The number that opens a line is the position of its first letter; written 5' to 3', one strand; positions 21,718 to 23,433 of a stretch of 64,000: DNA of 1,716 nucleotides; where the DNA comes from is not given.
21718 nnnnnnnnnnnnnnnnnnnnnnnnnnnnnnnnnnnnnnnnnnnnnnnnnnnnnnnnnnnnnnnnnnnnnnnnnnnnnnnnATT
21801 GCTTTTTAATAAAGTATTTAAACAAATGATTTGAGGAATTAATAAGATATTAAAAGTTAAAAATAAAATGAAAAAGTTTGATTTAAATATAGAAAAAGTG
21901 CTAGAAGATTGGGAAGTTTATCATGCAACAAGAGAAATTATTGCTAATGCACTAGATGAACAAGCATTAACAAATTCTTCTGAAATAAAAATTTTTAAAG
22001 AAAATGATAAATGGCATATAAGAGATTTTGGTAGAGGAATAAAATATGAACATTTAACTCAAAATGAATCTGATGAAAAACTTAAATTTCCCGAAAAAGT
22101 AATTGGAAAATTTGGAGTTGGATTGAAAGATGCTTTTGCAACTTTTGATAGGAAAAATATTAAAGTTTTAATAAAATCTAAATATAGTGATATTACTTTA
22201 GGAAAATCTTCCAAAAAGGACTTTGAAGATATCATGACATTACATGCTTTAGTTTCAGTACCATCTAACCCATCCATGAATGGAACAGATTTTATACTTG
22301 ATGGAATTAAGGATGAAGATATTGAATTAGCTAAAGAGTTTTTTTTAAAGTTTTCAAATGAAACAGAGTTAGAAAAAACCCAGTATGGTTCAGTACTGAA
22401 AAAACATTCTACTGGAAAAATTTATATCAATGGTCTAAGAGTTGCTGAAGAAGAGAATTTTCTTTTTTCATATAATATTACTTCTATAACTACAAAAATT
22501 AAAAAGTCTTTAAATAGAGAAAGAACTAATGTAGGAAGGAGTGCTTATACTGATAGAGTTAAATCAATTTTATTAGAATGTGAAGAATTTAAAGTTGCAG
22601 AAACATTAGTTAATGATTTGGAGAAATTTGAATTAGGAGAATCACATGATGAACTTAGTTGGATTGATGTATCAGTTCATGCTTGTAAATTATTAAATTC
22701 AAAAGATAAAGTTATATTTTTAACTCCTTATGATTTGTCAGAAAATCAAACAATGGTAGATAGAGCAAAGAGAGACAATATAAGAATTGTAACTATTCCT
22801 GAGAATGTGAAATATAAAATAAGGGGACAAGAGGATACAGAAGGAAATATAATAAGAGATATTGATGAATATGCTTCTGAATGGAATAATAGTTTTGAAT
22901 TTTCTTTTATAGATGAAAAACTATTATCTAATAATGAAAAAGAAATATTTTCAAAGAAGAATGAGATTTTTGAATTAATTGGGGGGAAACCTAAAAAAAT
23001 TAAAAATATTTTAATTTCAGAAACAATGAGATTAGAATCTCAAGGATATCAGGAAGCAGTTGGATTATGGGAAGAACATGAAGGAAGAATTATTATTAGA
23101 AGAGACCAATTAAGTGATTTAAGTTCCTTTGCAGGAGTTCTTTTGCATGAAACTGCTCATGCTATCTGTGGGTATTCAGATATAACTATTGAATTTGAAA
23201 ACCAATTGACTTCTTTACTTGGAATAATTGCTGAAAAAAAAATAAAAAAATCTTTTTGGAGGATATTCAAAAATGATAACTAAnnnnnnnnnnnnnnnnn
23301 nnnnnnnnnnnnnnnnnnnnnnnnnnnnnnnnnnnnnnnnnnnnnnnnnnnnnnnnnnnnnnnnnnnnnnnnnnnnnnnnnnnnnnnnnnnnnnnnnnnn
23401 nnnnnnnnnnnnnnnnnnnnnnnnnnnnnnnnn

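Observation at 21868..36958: One 15-kb translationally coupled gene train linking a GHKL-peptidase, an AddAB-like helicase-nuclease pair, Wadjet and a PIN nuclease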

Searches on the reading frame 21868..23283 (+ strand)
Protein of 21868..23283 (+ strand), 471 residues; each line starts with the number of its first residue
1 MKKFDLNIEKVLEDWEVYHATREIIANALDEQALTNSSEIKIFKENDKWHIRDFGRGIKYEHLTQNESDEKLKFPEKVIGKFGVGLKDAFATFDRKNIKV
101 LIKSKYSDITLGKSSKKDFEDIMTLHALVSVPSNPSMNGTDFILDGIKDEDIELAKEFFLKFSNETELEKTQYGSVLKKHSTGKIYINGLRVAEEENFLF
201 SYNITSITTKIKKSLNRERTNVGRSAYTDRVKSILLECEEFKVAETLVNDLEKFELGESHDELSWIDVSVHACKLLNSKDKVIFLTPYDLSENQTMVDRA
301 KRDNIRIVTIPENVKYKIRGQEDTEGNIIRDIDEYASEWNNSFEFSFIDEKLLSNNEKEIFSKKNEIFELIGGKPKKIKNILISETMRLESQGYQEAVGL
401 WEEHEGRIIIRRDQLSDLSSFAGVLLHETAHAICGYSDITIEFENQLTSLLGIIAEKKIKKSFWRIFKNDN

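Call 3: search_protein_families(library=pfam, proteins=[window:21868-23283:+], max_evalue=0.01)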
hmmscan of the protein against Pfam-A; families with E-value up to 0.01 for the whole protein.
window:21868-23283:+ (471 aa): 1 family
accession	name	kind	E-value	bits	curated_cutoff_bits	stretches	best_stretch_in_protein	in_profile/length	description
PF13589.12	HATPase_c_3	-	3e-05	24.5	25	1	19-108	5-96/137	Histidine kinase-, DNA gyrase B-, and HSP90-like ATPase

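Call 4: search_protein_families(library=padloc, proteins=[window:21868-23283:+], max_evalue=0.01)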
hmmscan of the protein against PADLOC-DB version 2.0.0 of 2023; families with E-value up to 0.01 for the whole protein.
window:21868-23283:+ (471 aa): 0 families

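Call 5: search_protein_families(library=ncbifam, proteins=[window:21868-23283:+], max_evalue=0.01)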
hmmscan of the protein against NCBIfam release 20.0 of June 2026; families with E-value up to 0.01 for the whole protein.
window:21868-23283:+ (471 aa): 1 family
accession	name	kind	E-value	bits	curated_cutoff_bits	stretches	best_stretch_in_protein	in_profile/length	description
NF047352.1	P_loop_sacsin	domain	2.4e-05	24.7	50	1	21-94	4-75/80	sacsin N-terminal ATP-binding-like domain-containing protein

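Call 12: find_encoding_contigs(protein=window:21868-23283:+, flank=10000, max_places=8)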
Protein window:21868-23283:+ (471 aa): 8 contigs read that carry it; 1 place shown.
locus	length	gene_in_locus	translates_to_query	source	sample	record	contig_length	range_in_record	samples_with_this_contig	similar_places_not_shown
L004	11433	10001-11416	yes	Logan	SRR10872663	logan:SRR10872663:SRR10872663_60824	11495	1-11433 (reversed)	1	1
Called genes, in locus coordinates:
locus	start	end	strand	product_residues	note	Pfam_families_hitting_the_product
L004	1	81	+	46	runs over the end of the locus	?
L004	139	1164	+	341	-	PF13310:Virulence_RhuM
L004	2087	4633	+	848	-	PF01555:N6_N4_Mtase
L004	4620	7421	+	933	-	PF04851:ResIII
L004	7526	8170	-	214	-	-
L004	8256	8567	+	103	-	PF00565:SNase (weak)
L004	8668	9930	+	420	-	PF02646:RmuC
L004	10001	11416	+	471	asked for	PF25856:MPN635_N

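Call 32: find_homologous_proteins(query=window:21868-23283:+)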
Query window:21868-23283:+ (471 aa): 4686 proteins with E <= 0.001 among 8000 candidates; the best 120 are listed.
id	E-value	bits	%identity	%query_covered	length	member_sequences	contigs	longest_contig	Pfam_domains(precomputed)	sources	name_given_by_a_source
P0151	0.0e+0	1032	100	100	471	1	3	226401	PF25856.2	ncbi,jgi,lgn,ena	-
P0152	7.0e-239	811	81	98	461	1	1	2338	PF13589.13,PF25856.2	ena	-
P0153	9.7e-238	808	81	98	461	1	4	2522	PF25856.2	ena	-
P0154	4.1e-237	806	81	98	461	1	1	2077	PF25856.2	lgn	-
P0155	2.0e-236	803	82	97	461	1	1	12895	PF13589.13,PF25856.2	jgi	-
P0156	3.1e-235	799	81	97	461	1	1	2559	PF13589.13,PF25856.2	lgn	-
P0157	5.0e-235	799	81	97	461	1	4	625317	PF13589.13,PF25856.2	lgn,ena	-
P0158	2.7e-233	793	79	98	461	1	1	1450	PF25856.2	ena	-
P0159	3.1e-233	793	81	98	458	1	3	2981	PF13589.13,PF25856.2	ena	-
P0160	5.2e-233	792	79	98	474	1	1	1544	PF25856.2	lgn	-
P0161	7.6e-233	791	81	98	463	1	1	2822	PF13589.13,PF25856.2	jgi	jgi:hypothetical protein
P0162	1.3e-232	791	79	98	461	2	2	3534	PF25856.2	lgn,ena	-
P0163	2.0e-232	790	80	98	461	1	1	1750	PF13589.13,PF25856.2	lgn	-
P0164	3.1e-232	789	79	98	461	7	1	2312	PF25856.2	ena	-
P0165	5.1e-230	782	77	99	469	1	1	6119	PF13589.13,PF25856.2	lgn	-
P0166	4.8e-229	779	79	98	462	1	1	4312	PF25856.2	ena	-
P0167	1.1e-227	774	77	98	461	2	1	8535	PF13589.13,PF25856.2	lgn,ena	-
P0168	5.6e-226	769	77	98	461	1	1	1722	PF13589.13,PF25856.2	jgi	-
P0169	3.8e-225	766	74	99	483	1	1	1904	PF13589.13,PF25856.2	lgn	-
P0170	3.2e-221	753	46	97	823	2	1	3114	PF02518.32,PF13589.13,PF25856.2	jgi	jgi:hypothetical protein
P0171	8.1e-220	749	76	98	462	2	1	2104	PF25856.2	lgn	-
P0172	2.3e-218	744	74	98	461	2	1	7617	PF13589.13,PF25856.2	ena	-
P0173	1.4e-213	728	72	99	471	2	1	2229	PF25856.2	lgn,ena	-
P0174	1.6e-213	728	73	98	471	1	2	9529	PF25856.2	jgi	jgi:hypothetical protein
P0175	6.0e-206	703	70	97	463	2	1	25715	PF25856.2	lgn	-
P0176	5.9e-205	700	70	97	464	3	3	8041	PF25856.2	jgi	-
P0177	1.9e-204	698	70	97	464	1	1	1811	PF25856.2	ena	-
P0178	4.9e-203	693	70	97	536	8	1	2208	PF25856.2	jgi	-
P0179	6.2e-203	693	69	98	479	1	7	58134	PF13589.13,PF25856.2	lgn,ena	-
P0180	1.3e-201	689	68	97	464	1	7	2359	PF25856.2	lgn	-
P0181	1.4e-200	685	68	97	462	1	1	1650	PF25856.2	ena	-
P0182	2.0e-200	685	69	97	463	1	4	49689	PF25856.2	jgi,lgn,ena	-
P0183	4.7e-200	683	68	97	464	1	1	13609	PF25856.2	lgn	-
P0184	1.5e-199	682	77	89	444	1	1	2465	PF25856.2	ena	-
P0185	2.1e-199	681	68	97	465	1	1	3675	PF25856.2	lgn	-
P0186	4.6e-199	680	68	97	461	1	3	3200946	PF25856.2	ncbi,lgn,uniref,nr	ncbi:hypothetical protein [Methanoplanus limicola]|uniref:MPN635 N-terminal domain-containing protei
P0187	2.2e-198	678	68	97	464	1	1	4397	PF25856.2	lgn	-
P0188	1.1e-196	672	66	97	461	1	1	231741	PF25856.2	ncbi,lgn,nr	ncbi:MAG: ATP-binding protein [Candidatus Aenigmarchaeota archaeon]|nr:ATP-binding protein [Candidat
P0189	4.7e-196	670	67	97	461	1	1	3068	PF25856.2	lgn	-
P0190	1.0e-195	669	67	96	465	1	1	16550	PF25856.2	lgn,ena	-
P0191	4.5e-195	667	46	96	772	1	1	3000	PF02518.32,PF13589.13,PF25856.2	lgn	-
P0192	4.4e-194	664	66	97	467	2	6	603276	PF25856.2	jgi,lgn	jgi:hypothetical protein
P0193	1.8e-193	662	66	97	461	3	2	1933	PF25856.2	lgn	-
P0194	5.9e-192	657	64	97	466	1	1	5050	PF25856.2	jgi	jgi:hypothetical protein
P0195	9.9e-192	656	66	97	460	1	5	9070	PF25856.2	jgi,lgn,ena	jgi:hypothetical protein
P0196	1.2e-191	656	64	98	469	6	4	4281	PF25856.2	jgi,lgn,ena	-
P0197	9.9e-191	653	65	98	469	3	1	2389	PF25856.2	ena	-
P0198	2.1e-190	652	63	98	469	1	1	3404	PF25856.2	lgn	-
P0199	4.0e-190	651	64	97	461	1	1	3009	PF25856.2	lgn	-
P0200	8.3e-190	650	65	99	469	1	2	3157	PF25856.2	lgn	-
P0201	1.7e-189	649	66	97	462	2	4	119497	PF13589.13,PF25856.2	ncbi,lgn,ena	ncbi:MAG: ATP-binding protein [Nanoarchaeota archaeon]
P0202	2.1e-188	645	63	98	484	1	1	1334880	PF25856.2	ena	-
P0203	2.7e-188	645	66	97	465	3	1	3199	PF25856.2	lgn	-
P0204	1.2e-187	643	65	97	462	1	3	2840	PF25856.2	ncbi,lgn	ncbi:MAG: hypothetical protein QW769_10740 [Nitrososphaerales archaeon]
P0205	1.4e-187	642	65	96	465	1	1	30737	PF25856.2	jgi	jgi:hypothetical protein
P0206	3.3e-187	641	66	97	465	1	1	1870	PF25856.2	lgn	-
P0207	5.7e-187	640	60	97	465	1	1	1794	PF25856.2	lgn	-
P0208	1.3e-186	639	65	97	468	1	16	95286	PF25856.2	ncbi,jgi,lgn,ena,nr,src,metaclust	ncbi:MAG: sensor histidine kinase [Candidatus Aenigmarchaeota archaeon]|nr:sensor histidine kinase [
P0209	5.4e-186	637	62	97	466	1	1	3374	PF25856.2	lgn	-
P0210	7.7e-186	637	64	96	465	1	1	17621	PF25856.2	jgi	-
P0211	8.1e-186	636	64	95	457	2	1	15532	PF25856.2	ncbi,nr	ncbi:MAG: ATP-binding protein [Chloroflexi bacterium]|nr:ATP-binding protein [Chloroflexota bacteriu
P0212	1.9e-185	635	64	97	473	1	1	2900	PF25856.2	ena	-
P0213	2.6e-185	635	63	97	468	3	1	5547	PF25856.2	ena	-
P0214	4.7e-185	634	64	96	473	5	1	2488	PF25856.2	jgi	jgi:hypothetical protein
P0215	4.9e-185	634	65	97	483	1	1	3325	PF25856.2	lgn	-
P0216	6.7e-185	633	63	97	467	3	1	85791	PF25856.2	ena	-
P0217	1.1e-184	633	60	96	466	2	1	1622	PF02518.32,PF25856.2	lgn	-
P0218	1.9e-184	632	63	96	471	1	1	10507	PF25856.2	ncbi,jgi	-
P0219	3.2e-184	631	63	97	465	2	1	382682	PF25856.2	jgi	-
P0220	5.8e-184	630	63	96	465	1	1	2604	PF25856.2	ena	-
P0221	6.2e-184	630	63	96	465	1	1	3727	PF25856.2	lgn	-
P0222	6.5e-184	630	63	96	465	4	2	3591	PF25856.2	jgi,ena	jgi:hypothetical protein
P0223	1.1e-183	629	63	97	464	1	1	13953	PF25856.2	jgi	-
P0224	1.1e-183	629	62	97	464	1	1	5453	PF25856.2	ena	-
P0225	3.1e-183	628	63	98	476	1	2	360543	PF25856.2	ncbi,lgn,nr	ncbi:MAG: ATP-binding protein [candidate division Zixibacteria bacterium]|nr:ATP-binding protein [ca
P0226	3.2e-183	628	64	98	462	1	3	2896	PF25856.2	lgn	-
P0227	5.0e-183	627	63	96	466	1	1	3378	PF25856.2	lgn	-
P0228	5.1e-183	627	62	97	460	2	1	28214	PF25856.2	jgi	jgi:hypothetical protein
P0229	6.9e-183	627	63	96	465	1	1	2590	PF25856.2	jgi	-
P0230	7.5e-183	627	63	97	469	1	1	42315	PF25856.2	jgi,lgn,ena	-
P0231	7.6e-183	627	63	96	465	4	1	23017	PF25856.2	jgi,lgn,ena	-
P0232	1.4e-182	626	63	96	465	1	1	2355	PF25856.2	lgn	-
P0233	1.7e-182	626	62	98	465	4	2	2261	PF25856.2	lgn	-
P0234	2.0e-182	625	62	97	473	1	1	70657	PF25856.2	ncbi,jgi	jgi:hypothetical protein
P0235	2.4e-182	625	62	96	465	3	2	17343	PF25856.2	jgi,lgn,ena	-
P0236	2.4e-182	625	62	97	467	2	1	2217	PF25856.2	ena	-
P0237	2.7e-182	625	61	98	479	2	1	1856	PF25856.2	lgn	-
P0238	3.0e-182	625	63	96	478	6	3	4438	PF25856.2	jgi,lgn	-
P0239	3.6e-182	624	60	97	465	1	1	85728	PF25856.2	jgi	jgi:hypothetical protein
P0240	4.0e-182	624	63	96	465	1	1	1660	PF25856.2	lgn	-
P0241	4.1e-182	624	61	97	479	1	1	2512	PF25856.2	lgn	-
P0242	4.2e-182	624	62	97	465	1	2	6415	PF25856.2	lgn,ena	-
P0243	7.9e-182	623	61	97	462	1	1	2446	PF25856.2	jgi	jgi:hypothetical protein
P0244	1.3e-181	623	62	97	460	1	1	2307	PF25856.2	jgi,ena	-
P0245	1.6e-181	622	59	98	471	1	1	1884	PF25856.2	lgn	-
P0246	2.2e-181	622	61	97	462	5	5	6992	PF25856.2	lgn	-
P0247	3.0e-181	621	62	96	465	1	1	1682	PF25856.2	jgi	-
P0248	3.7e-181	621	63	97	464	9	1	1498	PF25856.2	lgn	-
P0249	5.8e-181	620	62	98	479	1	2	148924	PF25856.2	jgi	jgi:hypothetical protein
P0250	8.9e-181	620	62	98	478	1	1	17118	PF25856.2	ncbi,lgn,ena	ncbi:hypothetical protein ES705_23354 [subsurface metagenome]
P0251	1.0e-180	620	60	98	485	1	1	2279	PF25856.2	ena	-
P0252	1.5e-180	619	61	98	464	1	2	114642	PF25856.2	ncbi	-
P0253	1.6e-180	619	62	98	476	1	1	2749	PF25856.2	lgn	-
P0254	2.0e-180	619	61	97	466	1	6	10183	PF25856.2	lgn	-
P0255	2.4e-180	618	62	97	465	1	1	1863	PF25856.2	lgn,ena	-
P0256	2.5e-180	618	60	97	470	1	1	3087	PF25856.2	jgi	-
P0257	3.3e-180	618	61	97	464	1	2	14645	PF25856.2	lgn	-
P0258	3.5e-180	618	60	97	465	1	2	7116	PF25856.2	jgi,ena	jgi:hypothetical protein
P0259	4.3e-180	618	62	97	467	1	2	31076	PF25856.2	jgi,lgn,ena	jgi:hypothetical protein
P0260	4.3e-180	618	61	97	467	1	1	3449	PF25856.2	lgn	-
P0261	7.4e-180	617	62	96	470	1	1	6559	PF25856.2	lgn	-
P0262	7.9e-180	617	61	97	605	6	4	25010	PF25856.2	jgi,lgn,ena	jgi:hypothetical protein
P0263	8.4e-180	617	62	97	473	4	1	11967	PF25856.2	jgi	-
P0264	8.4e-180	617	61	97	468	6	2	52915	PF25856.2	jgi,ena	-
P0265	1.2e-179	616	62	96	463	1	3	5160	PF25856.2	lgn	-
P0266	1.4e-179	616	62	97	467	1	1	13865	PF25856.2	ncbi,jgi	ncbi:MAG: ATP-binding protein [Candidatus Bathyarchaeia archaeon]|jgi:hypothetical protein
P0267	1.8e-179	616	61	96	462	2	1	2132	PF25856.2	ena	-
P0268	1.9e-179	615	61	97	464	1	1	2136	PF25856.2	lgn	-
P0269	1.9e-179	615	61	97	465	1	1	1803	PF25856.2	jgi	jgi:hypothetical protein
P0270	2.0e-179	615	62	98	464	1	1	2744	PF25856.2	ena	-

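Call 33: find_encoding_contigs(protein=P0157, flank=6000, max_places=3)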
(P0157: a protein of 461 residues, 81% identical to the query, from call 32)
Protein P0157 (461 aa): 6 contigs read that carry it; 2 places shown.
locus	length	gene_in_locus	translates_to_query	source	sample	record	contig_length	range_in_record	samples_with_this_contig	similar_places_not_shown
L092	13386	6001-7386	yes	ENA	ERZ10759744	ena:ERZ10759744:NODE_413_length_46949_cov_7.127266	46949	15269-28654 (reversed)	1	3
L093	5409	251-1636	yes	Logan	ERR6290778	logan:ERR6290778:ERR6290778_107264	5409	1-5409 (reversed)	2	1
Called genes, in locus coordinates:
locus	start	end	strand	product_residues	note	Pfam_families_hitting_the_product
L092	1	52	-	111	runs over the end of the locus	-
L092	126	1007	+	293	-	PF00892:EamA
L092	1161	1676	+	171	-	-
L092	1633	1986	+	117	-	-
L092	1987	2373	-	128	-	PF24608:PDDEXK_15 (weak), PF01870:Hjc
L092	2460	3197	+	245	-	PF05362:Lon_C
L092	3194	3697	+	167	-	PF02577:BFN_dom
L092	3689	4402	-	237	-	PF09754:PAC2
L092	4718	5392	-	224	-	-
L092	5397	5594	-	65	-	-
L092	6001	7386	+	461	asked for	PF13589:HATPase_c_3 (weak), PF25856:MPN635_N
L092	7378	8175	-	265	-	-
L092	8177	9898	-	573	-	PF13175:AAA_15 (weak), PF13476:AAA_23, PF13514:AAA_27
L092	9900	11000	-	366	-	PF00149:Metallophos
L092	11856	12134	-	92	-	-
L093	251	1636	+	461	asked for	PF13589:HATPase_c_3 (weak), PF25856:MPN635_N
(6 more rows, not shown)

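Call 34: find_encoding_contigs(protein=P0186, flank=6000, max_places=3)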
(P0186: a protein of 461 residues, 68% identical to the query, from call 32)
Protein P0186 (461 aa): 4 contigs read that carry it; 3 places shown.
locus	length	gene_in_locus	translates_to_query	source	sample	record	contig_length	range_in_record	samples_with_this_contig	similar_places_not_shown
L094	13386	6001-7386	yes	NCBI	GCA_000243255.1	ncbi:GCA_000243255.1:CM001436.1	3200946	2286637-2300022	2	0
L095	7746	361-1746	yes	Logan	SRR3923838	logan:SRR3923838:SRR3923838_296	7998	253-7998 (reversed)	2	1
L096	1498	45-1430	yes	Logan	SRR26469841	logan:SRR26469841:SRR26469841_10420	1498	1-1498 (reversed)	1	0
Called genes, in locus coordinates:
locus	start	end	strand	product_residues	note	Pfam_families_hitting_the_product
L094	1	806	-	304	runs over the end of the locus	PF13428:TPR_14 (faint), PF00515:TPR_1 (faint), PF09295:ChAPs (weak), PF13181:TPR_8 (faint), PF14559:TPR_19 (faint), PF23914:TPR_CcmH_CycH (faint), PF12895:ANAPC3 (weak), PF07719:TPR_2 (weak), +2 more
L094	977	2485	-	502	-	PF22820:TcaA_3rd_4th (faint), PF13620:CarboxypepD_reg (faint), PF11008:DUF2846 (faint), PF08308:PEGA, PF13715:CarbopepD_reg_2 (faint), PF08308:PEGA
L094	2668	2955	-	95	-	-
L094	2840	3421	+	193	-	-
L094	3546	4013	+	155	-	-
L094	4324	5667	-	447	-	-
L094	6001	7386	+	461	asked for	PF25856:MPN635_N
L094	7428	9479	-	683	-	PF20442:BrxL_N, PF13337:BrxL_ATPase, PF05362:Lon_C (weak), PF13541:ChlI (weak)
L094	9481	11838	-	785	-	PF08665:PglZ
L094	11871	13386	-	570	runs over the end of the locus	PF10011:DUF2254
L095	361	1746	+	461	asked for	PF25856:MPN635_N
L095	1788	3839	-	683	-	PF20442:BrxL_N, PF13337:BrxL_ATPase, PF05362:Lon_C (weak), PF13541:ChlI (weak)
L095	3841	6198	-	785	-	PF08665:PglZ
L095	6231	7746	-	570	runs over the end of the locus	PF10011:DUF2254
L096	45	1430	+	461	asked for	PF25856:MPN635_N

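Call 62: predict_structure(alignment_id=A3)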
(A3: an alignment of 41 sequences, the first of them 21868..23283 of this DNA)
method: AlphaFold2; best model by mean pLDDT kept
length: 471 residues; sequences in the alignment: 41
mean_pLDDT: 86.1   pTM: 0.72
mean pLDDT of the five models: 86.1, 84.9, 81.4, 76.0, 73.4
residues with pLDDT >= 90: 232; 70-90: 187; 50-70: 46; < 50: 6
segments of 3 or more residues with pLDDT < 50: 468-471
pLDDT, mean of each block of 10 residues (from residue 1): 69 77 88 89 96 87 65 68 68 90 91 77 82 90 95 91 92 94 88 90 88 68 84 96 93 77 91 94 92 87 91 91 92 87 87 93 93 92 89 80 92 94 95 86 92 85 53 37
secondary structure, 60 per line:
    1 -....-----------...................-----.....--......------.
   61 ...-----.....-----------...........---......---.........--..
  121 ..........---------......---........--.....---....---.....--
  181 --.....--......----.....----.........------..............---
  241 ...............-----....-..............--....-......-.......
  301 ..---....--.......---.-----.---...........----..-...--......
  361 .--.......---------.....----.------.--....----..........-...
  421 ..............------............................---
elements in order: E2-5 H17-35 E41-45 E48-53 H60-63 H69-73 H85-95 E99-104 E108-116 E119-130 E140-145 H149-156 H160-163 E167-170 E174-178 E183-187 E190-195 E200-204 H209-217 H224-237 H241-255 H261-264 H266-279 E282-285 H287-292 H294-302 E306-309 H312-318 H332-342 H355-361 H364-370 E380-384 E399-402 E407-411 H412-416 H418-434 H441-468

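Call 74: search_protein_families(library=phrogs, proteins=[window:21868-23283:+], max_evalue=0.01)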
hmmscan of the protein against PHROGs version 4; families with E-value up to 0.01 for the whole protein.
window:21868-23283:+ (471 aa): 1 family
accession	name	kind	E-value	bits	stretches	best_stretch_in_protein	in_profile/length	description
phrog_6077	-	unknown function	8.3e-22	78.8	1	10-249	11-244/366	-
